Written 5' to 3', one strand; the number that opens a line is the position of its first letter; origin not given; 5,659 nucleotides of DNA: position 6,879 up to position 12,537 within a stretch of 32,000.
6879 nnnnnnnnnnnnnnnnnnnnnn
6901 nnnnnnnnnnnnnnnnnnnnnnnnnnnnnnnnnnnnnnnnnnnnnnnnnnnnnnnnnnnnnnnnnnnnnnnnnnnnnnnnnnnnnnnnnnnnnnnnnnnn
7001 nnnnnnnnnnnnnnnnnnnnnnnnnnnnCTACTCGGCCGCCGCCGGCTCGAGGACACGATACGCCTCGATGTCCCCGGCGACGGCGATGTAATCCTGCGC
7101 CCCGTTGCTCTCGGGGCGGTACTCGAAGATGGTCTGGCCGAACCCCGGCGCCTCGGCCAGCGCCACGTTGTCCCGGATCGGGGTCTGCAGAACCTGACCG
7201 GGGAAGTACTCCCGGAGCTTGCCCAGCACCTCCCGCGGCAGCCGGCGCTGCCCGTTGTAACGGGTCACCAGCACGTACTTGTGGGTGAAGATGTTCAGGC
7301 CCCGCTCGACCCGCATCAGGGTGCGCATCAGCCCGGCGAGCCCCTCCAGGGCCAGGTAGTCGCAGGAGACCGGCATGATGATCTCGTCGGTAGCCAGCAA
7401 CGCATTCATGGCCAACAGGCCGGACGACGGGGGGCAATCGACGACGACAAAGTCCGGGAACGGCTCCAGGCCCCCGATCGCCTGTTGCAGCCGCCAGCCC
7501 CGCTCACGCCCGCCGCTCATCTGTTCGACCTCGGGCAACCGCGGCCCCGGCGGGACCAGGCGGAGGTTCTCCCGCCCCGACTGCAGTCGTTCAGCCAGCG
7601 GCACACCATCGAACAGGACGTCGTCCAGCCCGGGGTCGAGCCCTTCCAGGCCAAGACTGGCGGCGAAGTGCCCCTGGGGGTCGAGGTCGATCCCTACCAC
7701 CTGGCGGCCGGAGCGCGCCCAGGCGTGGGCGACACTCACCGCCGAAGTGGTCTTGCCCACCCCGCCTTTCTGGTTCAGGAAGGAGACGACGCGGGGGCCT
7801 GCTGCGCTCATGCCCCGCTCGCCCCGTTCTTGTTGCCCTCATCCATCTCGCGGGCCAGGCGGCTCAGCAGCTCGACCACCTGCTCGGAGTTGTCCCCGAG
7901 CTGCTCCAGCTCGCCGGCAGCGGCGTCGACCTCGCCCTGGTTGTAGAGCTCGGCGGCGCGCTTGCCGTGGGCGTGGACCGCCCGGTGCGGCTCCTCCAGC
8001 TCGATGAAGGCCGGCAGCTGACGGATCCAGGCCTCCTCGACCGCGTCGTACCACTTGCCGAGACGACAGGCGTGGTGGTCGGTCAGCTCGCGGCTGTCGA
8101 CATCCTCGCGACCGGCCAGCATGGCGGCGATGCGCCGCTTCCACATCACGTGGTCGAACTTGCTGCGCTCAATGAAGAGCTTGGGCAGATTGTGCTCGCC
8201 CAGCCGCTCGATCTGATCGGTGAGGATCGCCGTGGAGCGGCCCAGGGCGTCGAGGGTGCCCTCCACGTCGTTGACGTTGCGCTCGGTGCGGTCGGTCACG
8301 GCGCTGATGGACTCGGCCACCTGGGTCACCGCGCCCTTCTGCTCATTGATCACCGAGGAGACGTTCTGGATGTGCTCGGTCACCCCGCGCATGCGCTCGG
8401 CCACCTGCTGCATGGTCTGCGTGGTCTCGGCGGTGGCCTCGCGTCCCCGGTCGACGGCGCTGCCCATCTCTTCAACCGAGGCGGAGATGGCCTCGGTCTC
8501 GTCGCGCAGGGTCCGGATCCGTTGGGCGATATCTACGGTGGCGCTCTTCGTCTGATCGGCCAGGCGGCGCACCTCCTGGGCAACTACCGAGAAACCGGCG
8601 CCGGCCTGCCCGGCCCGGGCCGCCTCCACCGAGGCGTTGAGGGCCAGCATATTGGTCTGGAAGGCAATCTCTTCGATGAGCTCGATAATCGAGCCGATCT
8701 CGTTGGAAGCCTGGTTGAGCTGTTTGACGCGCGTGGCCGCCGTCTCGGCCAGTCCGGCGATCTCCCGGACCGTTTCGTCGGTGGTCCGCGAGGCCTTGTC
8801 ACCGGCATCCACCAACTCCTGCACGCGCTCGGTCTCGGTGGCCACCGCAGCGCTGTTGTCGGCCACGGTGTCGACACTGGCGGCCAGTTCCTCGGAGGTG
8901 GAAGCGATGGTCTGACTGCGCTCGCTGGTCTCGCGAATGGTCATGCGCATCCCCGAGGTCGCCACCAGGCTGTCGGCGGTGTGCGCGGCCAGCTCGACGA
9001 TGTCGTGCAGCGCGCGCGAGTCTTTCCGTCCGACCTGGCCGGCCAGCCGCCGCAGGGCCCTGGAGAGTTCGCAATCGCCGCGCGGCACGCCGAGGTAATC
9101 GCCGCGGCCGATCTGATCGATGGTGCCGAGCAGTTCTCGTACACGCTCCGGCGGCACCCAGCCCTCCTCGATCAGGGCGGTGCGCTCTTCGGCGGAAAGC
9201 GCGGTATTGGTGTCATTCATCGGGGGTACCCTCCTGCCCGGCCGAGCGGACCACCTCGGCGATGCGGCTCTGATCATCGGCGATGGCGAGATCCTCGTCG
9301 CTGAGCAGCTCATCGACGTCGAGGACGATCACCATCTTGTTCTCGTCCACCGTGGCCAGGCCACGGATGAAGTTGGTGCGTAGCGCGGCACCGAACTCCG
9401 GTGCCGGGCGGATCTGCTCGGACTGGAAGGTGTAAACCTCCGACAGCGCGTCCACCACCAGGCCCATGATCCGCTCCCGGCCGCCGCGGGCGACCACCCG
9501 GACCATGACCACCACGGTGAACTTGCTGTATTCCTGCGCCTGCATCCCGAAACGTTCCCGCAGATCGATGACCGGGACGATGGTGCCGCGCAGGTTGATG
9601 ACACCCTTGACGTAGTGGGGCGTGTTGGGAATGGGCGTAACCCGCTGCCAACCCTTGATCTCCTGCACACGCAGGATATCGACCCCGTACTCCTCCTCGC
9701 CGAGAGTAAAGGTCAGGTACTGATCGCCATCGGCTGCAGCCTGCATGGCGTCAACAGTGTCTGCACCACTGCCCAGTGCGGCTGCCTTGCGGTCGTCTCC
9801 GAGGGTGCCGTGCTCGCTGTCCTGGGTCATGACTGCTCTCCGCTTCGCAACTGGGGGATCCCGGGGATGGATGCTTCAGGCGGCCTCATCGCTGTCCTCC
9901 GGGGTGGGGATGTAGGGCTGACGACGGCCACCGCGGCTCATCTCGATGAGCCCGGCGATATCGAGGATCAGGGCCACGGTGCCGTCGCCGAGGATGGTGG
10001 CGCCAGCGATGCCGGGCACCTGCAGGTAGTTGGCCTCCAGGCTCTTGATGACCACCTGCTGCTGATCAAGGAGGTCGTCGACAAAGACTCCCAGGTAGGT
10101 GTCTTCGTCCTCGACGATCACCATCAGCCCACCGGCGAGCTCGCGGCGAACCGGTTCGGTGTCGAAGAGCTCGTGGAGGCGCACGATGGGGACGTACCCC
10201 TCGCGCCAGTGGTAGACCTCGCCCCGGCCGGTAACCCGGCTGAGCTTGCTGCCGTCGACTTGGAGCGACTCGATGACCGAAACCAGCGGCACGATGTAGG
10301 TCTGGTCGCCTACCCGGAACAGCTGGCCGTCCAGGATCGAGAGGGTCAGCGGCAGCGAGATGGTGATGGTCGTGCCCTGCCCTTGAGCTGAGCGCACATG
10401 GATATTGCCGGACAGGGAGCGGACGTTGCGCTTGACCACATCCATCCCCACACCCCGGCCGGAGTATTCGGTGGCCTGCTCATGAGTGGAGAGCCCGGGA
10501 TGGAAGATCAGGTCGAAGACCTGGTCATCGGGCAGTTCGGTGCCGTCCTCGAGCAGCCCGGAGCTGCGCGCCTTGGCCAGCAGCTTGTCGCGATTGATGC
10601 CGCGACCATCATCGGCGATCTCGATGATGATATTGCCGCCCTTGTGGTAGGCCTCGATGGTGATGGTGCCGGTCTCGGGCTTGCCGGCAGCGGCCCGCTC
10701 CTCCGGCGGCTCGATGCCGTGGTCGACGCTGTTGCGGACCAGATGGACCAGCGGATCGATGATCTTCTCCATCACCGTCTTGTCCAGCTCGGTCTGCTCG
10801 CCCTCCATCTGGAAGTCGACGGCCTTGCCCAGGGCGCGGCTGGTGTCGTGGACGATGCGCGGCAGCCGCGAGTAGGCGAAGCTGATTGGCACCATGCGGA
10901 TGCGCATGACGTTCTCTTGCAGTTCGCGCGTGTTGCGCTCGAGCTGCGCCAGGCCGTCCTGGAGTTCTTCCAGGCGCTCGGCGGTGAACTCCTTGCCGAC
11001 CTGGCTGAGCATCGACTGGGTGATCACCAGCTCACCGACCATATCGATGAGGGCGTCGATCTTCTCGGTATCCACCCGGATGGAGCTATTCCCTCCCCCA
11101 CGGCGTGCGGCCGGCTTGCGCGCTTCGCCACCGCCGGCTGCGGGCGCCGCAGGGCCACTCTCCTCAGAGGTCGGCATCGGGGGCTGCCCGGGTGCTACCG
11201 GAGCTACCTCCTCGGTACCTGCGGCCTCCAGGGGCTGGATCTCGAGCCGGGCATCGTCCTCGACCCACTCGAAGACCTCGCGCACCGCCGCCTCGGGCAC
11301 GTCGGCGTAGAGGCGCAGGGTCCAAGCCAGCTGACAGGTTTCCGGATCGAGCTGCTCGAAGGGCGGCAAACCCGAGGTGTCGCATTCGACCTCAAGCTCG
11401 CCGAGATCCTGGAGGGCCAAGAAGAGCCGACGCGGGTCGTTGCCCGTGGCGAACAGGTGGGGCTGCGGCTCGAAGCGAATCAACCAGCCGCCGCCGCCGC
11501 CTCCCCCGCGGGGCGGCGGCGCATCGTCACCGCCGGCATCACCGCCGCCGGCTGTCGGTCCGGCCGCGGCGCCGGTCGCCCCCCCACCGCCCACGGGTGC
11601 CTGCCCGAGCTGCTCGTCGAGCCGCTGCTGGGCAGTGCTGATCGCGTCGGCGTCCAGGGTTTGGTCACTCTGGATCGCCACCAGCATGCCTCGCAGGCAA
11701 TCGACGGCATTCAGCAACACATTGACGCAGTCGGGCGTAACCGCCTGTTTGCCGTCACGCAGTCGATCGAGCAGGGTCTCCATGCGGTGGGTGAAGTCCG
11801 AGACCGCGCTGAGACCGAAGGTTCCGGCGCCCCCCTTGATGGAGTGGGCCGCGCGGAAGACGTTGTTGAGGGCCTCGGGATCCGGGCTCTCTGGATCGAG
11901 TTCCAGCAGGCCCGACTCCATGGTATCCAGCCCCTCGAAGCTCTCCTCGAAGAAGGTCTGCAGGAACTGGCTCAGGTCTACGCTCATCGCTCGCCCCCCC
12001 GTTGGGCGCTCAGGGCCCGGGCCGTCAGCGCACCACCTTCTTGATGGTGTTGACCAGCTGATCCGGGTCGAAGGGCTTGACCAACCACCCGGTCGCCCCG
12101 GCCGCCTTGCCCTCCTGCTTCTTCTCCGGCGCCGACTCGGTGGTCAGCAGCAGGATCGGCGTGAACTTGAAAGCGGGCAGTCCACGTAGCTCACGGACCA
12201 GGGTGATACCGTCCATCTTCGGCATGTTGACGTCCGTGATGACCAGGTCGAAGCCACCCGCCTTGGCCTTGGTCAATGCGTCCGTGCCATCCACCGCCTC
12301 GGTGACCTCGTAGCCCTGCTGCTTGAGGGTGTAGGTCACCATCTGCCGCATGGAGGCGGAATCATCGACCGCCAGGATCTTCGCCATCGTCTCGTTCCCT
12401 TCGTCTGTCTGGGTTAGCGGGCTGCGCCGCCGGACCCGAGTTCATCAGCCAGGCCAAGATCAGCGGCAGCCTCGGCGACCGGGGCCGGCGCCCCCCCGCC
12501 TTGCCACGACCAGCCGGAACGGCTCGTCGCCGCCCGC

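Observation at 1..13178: Che2/F7-like chemosensory operon physically bracketed by the three parts of an HptB/HsbR/HsbA-type partner-switch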

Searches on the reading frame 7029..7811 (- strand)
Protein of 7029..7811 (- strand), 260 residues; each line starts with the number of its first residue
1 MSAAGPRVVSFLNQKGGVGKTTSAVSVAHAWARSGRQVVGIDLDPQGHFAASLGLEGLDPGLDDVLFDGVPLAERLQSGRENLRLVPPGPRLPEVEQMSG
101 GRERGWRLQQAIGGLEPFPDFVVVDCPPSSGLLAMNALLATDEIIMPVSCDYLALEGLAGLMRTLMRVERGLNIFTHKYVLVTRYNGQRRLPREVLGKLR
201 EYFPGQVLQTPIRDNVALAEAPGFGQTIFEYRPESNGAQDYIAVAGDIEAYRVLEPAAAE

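Call 5: search_protein_families(library=pfam, proteins=[window:7029-7811:-], max_evalue=0.01)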
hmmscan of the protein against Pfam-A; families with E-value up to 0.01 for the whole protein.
window:7029-7811:- (260 aa): 9 families
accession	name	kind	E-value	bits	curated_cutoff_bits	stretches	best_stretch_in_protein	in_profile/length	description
PF13614.12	AAA_31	-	3e-34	119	27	1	7-173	2-172/177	AAA domain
PF01656.29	CbiA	-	3.8e-19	69.3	25.4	1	10-228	2-125/125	CobQ/CobB/MinD/ParA nucleotide binding domain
PF09140.17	MipZ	-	4.6e-11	42.9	20.7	1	8-45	2-39/262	ATPase MipZ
PF06564.18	CBP_BcsQ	-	1.5e-08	34.9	21.3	1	15-245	10-230/234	Cellulose biosynthesis protein BcsQ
PF10609.15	ParA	-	6.8e-06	26.1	27.1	1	9-48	6-45/246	NUBPL iron-transfer P-loop NTPase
PF00142.24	Fer4_NifH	-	5.5e-05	23.2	25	0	14-47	7-40/271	4Fe-4S iron sulfur cluster binding proteins, NifH/frxC family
PF02374.21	ArsA_ATPase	-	7.7e-05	22.5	24.3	1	11-48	5-42/305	Anion-transporting ATPase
PF13481.12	AAA_25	-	0.0042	17.2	27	1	11-45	37-70/195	AAA domain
PF13604.12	AAA_30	-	0.0062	16.7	27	1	6-41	17-52/191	AAA domain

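Call 31: search_protein_families(library=ncbifam, proteins=[window:7029-7811:-], max_evalue=0.001)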
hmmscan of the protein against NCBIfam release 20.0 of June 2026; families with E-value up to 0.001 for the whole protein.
window:7029-7811:- (260 aa): 21 families
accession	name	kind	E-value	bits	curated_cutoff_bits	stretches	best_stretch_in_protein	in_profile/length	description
NF041546.1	ParA_partition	equivalog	7.4e-30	104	180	2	105-242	63-198/203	ParA family partition ATPase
TIGR03453.1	partition_RepA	equivalog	1.8e-25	89.6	348.45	1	7-236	105-358/387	plasmid partitioning protein RepA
TIGR03371.1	cellulose_yhjQ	equivalog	1.4e-24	86.9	157.85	1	11-246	6-239/246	cellulose biosynthesis protein BcsQ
TIGR01969.1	minD_arch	subfamily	5.1e-18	65.2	201.75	1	7-250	1-232/251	cell division ATPase MinD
NF010443.0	PRK13869.1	subfamily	1.8e-16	59.9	446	1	7-233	122-372/405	plasmid-partitioning protein RepA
NF047398.1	AAA_KGGVGR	domain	3.4e-09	37.3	90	1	6-44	2-40/190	KGGVGR-motif variant AAA ATPase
NF041283.1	PrgP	equivalog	5e-09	35.9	400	0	7-52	3-49/297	ParA superfamily DNA segregation protein PrgP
NF053621.1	ATPseBagBMYCTU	equivalog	2.3e-08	33.5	521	1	15-59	20-64/371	ATPase BagB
NF008079.0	PRK10818.1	equivalog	4.1e-06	26.3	508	1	7-44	3-40/270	septum site-determining protein MinD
TIGR01968.1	minD_bact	equivalog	4.1e-06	26.3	212.9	1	8-44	3-39/261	septum site-determining protein MinD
NF009701.0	PRK13230.1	subfamily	4.3e-06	25.9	350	0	14-55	8-49/291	nitrogenase reductase-like protein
TIGR01007.1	eps_fam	subfamily_domain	9.7e-06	25.3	108.05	1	7-131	18-140/204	polysaccharide biosynthesis tyrosine autokinase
TIGR03815.1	CpaE_hom_Actino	equivalog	1.1e-05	24.8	154.45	1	7-152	112-256/340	septum site-determining protein Ssd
TIGR01287.1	nifH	equivalog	2.7e-05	23.6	394.35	1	14-250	7-246/275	nitrogenase iron protein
NF010259.0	PRK13705.1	equivalog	2.7e-05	23.3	725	0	5-48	105-149/388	plasmid-partitioning protein SopA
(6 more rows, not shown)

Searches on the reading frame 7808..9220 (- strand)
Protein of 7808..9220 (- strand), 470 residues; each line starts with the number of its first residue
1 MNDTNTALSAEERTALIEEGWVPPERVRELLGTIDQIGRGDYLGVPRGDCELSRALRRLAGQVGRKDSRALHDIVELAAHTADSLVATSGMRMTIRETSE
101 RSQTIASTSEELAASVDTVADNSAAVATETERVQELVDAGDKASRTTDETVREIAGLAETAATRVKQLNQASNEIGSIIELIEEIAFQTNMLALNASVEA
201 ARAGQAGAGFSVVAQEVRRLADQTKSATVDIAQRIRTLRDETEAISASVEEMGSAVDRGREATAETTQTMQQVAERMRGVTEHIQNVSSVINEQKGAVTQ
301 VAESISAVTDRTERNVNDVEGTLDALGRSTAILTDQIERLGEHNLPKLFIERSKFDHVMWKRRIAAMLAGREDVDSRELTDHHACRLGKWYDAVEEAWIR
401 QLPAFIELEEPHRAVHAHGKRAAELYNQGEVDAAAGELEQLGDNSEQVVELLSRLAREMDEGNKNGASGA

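Call 5: search_protein_families(library=pfam, proteins=[window:7808-9220:-], max_evalue=0.01)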
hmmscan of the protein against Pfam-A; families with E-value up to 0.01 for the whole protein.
window:7808-9220:- (470 aa): 10 families
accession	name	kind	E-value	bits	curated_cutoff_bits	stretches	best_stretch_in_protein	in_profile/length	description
PF00015.26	MCPsignal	-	2.8e-39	135.1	34.6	1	143-310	7-170/172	Methyl-accepting chemotaxis protein (MCP) signalling domain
PF13682.11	CZB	-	1.3e-15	57.9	29.4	1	357-422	1-63/64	Chemoreceptor zinc-binding domain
PF04108.17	ATG17_like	-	2.7e-06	27.6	43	1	214-356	118-274/355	Autophagy protein ATG17-like domain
PF07889.17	DUF1664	-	1.5e-05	25.5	34.6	0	211-288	44-121/124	Protein of unknown function (DUF1664)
PF07926.17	TPR_MLP1_2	-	0.00067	20.1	36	1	221-340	10-129/129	TPR/MLP1/MLP2-like protein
PF06009.19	Laminin_II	-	0.0011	19.4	33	0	93-185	3-95/138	Laminin Domain II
PF04065.20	Not3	-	0.0018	18.2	25.8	1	218-310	115-211/231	Not1 N-terminal domain, CCR4-Not complex component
PF10456.14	BAR_3_WASP_bdg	-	0.0019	18.1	24.9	0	244-314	106-175/236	WASP-binding domain of Sorting nexin protein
PF08702.15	Fib_alpha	-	0.0023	18.5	29.9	0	237-338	25-126/143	Fibrinogen alpha/beta chain family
PF18595.6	Nuf2_DHR10-like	-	0.01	16.4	28.4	1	258-343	16-100/117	Nuf2, DHR10-like domain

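Call 31: search_protein_families(library=ncbifam, proteins=[window:7808-9220:-], max_evalue=0.001)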
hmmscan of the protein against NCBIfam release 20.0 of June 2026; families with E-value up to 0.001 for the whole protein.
window:7808-9220:- (470 aa): 16 families
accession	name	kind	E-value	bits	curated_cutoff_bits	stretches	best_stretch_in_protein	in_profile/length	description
NF047851.1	MCPCitTducer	equivalog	1.9e-24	86.6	900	1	68-340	259-507/553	methyl-accepting chemotaxis citrate transducer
NF041847.1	transduc_aer2_vibrio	equivalog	5.9e-24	84.3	1200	1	94-322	524-731/804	aerotaxis transducer Aer2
NF058645.1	MCPCtpMPsAe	equivalog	3.2e-23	82.3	900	1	100-329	313-531/558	methyl-accepting chemotaxis protein CtpM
NF011622.0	PRK15048.1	equivalog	2e-21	76.8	900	1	59-340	250-506/553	methyl-accepting chemotaxis protein II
NF011615.0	PRK15041.1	equivalog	3.2e-21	75.6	947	1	29-342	224-510/554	methyl-accepting chemotaxis protein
NF007309.0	PRK09793.1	equivalog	6.3e-20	71.6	903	1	88-323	270-491/533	methyl-accepting chemotaxis protein IV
NF050802.1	AspChtxCcaA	equivalog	4e-17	61.9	1300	1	97-293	508-693/700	aspartate chemotaxis receptor CcaA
NF045487.1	ASRP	equivalog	1.4e-07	30.5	300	2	88-342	185-443/593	archaea-specific SMC-related protein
TIGR02168.1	SMC_prok_B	equivalog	2.7e-07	28.7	567.35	1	87-328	747-988/1181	chromosome segregation protein SMC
TIGR00996.1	Mtu_fam_mce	paralog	1.2e-06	27.9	140.5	1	188-330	145-289/291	MCE family protein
NF007380.0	PRK09894.1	equivalog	2.2e-06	27.3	256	1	352-430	17-97/296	diguanylate cyclase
NF047515.1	SpiroCoCo_C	equivalog_domain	0.00012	21.4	125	1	217-359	71-210/313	SpiroCoCo family coiled-coil protein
NF047516.1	LA_3659_fam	equivalog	0.00033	20.3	36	0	225-314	60-152/221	LA_3659 family protein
NF047514.1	SpiroCoCo_N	equivalog_domain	0.00033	20.3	75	0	225-314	60-152/221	SpiroCoCo family coiled-coil protein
TIGR02169.1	SMC_prok_A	equivalog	0.00058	17.6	729.4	1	90-319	256-881/1165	chromosome segregation protein SMC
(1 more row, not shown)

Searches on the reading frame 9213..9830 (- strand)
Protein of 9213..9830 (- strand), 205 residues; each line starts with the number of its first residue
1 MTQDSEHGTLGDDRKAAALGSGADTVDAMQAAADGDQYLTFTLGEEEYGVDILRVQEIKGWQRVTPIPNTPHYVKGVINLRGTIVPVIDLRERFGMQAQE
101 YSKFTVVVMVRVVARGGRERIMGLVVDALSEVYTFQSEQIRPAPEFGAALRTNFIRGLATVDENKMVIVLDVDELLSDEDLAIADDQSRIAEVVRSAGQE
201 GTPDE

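Call 5: search_protein_families(library=pfam, proteins=[window:9213-9830:-], max_evalue=0.01)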
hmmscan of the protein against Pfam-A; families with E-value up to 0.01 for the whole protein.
window:9213-9830:- (205 aa): 1 family
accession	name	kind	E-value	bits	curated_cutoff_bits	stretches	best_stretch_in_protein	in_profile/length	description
PF01584.24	CheW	-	6.7e-41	139.6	23.5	1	37-179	1-137/138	CheW-like domain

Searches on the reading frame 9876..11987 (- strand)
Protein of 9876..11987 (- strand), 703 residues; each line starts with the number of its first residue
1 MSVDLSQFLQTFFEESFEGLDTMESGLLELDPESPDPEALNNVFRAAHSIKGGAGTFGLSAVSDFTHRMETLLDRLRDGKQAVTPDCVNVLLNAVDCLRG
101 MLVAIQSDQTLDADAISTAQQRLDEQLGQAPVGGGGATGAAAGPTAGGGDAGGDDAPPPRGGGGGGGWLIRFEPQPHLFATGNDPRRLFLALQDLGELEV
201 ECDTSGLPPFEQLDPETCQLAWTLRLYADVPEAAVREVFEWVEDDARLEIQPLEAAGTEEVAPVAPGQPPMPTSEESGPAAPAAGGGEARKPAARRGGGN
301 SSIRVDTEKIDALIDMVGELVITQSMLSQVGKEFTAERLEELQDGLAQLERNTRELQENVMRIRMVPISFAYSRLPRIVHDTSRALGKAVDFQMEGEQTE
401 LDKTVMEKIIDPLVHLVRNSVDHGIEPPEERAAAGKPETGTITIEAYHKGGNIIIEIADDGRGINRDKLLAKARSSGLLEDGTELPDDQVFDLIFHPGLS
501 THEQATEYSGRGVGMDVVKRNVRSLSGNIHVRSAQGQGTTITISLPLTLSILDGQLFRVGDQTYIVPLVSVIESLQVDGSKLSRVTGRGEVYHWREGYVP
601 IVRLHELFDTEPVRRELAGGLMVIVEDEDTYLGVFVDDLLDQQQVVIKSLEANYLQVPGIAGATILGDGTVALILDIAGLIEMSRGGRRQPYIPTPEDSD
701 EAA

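Call 5: search_protein_families(library=pfam, proteins=[window:9876-11987:-], max_evalue=0.01)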
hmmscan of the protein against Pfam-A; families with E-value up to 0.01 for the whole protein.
window:9876-11987:- (703 aa): 4 families
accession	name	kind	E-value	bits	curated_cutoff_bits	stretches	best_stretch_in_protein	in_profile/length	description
PF01584.24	CheW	-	1.8e-28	99.3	23.5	1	555-683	3-136/138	CheW-like domain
PF02895.20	H-kinase_dim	-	2.3e-22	79.6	23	1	301-363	2-68/68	Signal transducing histidine kinase, homodimeric domain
PF02518.31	HATPase_c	-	5.4e-20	72.3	26.4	1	411-548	4-110/111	Histidine kinase-, DNA gyrase B-, and HSP90-like ATPase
PF01627.28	Hpt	-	9.1e-20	71.1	24.6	1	7-98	1-81/84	Hpt domain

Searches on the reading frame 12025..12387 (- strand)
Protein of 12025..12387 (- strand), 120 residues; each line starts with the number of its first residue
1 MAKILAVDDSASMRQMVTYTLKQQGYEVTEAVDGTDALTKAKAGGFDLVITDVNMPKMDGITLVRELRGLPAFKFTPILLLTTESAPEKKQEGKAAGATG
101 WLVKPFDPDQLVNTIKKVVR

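Call 5: search_protein_families(library=pfam, proteins=[window:12025-12387:-], max_evalue=0.01)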
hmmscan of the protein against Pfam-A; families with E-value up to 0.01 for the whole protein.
window:12025-12387:- (120 aa): 1 family
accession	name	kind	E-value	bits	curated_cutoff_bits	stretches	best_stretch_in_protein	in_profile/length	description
PF00072.30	Response_reg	-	3e-29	101.9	30.2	1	4-115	1-110/111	Response regulator receiver domain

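Call 31: search_protein_families(library=ncbifam, proteins=[window:12025-12387:-], max_evalue=0.001)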
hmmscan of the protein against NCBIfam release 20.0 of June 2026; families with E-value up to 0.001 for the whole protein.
window:12025-12387:- (120 aa): 97 families (the best 25 are shown)
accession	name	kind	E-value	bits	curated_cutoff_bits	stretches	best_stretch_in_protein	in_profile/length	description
NF007901.0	PRK10610.1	equivalog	3.1e-26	92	189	1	3-118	7-123/129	chemotaxis response regulator CheY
TIGR02154.1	PhoB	equivalog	4.6e-24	85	296.2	1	2-120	3-121/226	phosphate regulon transcriptional regulator PhoB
NF045944.1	ResRegRpaBCyano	equivalog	3.1e-22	79.1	330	1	5-120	1-113/229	response regulator transcription factor RpaB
NF007135.0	PRK09581.1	equivalog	4.8e-22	78.4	474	1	1-120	2-121/457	PleD family two-component system response regulator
NF041733.1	resp_reg_CseB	equivalog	1.1e-21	77.3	350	1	3-120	2-116/228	two-component system response regulator CseB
NF011874.0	PRK15347.1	equivalog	1.7e-20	72.7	852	1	3-116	692-807/921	two component system sensor kinase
NF045991.1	RespRegCtrARhodob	equivalog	7.5e-20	71.6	350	1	3-120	2-117/224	response regulator transcription factor CtrA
NF040689.1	MtrAB_MtrA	equivalog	1.3e-19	70.5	300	1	4-120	1-114/219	MtrAB system response regulator MtrA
NF047465.1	hybrid_HK_LvrA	exception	1.4e-19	69.6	1200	1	2-117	468-582/819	hybrid histidine kinase/response regulator LvrA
NF007689.0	PRK10365.1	equivalog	2.3e-19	69.5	760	1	3-118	7-120/441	sigma-54-dependent response regulator transcription factor ZraR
NF046022.1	RespRegCpdRBruc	equivalog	3.1e-19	69.1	180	1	1-119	1-117/120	cell cycle two-component system response regulator CpdR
NF008318.0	PRK11107.1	equivalog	3.1e-19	68.5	890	1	3-117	669-783/920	two-component sensor histidine kinase BarA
NF007005.1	PRK09468.1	equivalog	4.9e-19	68.7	331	1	2-120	4-120/237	osmolarity response regulator transcription factor OmpR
NF033117.2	vanR_ACDEGLN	exception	8.1e-19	68.1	350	1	4-120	1-114/226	VanR-ABDEGLN family response regulator transcription factor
TIGR01387.1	cztR_silR_copR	subfamily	8.8e-19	68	279.2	1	4-120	1-115/218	heavy metal response regulator transcription factor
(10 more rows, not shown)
